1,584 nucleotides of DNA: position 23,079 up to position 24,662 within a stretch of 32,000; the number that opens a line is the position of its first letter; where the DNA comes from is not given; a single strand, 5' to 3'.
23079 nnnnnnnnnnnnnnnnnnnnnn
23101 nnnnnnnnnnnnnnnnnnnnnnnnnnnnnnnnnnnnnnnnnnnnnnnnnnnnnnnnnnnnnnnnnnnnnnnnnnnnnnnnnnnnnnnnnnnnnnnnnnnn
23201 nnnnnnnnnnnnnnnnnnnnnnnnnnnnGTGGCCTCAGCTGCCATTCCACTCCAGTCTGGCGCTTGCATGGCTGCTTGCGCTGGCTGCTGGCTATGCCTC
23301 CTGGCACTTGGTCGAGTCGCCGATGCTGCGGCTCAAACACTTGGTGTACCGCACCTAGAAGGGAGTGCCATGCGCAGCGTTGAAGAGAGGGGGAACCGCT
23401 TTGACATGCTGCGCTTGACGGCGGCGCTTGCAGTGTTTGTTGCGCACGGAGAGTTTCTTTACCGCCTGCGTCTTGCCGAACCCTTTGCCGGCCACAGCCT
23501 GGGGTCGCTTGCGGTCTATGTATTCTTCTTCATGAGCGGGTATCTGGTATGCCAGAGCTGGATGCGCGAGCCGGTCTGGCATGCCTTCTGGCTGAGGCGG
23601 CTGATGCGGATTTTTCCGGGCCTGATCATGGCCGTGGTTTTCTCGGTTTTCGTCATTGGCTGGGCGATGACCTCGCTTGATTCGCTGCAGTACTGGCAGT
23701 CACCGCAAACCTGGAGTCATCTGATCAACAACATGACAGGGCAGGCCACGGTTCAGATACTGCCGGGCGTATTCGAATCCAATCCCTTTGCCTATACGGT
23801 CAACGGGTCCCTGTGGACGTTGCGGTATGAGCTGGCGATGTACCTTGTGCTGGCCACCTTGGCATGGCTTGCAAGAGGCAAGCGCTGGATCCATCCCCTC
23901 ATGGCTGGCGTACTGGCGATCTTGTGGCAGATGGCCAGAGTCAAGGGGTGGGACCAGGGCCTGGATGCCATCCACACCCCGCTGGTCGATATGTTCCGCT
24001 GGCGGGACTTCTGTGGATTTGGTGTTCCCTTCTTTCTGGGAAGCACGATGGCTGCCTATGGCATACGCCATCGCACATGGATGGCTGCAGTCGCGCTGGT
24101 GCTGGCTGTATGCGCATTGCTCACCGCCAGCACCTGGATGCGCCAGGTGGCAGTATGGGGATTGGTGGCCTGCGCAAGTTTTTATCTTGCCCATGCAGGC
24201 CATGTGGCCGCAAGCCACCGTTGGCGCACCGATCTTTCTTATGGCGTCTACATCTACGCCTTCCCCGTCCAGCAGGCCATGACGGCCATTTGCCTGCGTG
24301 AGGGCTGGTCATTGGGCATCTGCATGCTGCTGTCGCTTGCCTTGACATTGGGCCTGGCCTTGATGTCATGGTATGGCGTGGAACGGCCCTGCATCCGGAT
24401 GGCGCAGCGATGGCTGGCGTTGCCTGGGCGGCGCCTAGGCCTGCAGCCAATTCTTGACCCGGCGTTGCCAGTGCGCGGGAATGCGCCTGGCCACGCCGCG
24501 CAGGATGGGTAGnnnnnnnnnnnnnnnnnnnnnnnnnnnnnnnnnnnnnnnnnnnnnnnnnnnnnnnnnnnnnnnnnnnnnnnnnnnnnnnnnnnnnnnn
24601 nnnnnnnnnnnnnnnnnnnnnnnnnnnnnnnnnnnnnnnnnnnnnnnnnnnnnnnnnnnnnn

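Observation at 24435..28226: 1263-aa methyltransferase / beta-domain / coiled-coil / GT2 / GT-B fusion: a possible single-protein polymerase, terminator and molecular ruler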

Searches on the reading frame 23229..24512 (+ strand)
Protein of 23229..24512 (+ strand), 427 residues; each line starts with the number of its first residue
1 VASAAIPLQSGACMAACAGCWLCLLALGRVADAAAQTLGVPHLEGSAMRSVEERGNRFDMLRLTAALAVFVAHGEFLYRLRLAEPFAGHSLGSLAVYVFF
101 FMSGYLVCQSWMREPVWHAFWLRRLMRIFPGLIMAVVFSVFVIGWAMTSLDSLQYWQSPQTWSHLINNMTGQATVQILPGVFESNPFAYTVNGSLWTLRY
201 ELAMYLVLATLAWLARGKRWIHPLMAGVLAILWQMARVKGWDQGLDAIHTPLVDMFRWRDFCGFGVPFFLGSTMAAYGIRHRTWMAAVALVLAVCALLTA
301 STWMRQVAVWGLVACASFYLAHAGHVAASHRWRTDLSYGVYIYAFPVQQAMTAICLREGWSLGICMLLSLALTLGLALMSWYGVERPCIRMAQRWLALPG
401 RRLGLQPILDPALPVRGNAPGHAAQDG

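Call 5: search_protein_families(library=pfam, proteins=[window:23229-24512:+], max_evalue=0.001)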
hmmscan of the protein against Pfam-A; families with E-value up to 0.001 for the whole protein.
window:23229-24512:+ (427 aa): 1 family
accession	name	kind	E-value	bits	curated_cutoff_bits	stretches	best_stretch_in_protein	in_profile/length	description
PF01757.29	Acyl_transf_3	-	9.5e-20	71.3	31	1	58-377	4-323/326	Acyltransferase domain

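Call 90: search_protein_families(library=ncbifam, proteins=[window:23229-24512:+], max_evalue=0.00001)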
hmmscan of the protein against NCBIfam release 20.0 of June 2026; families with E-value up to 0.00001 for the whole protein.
window:23229-24512:+ (427 aa): 0 families
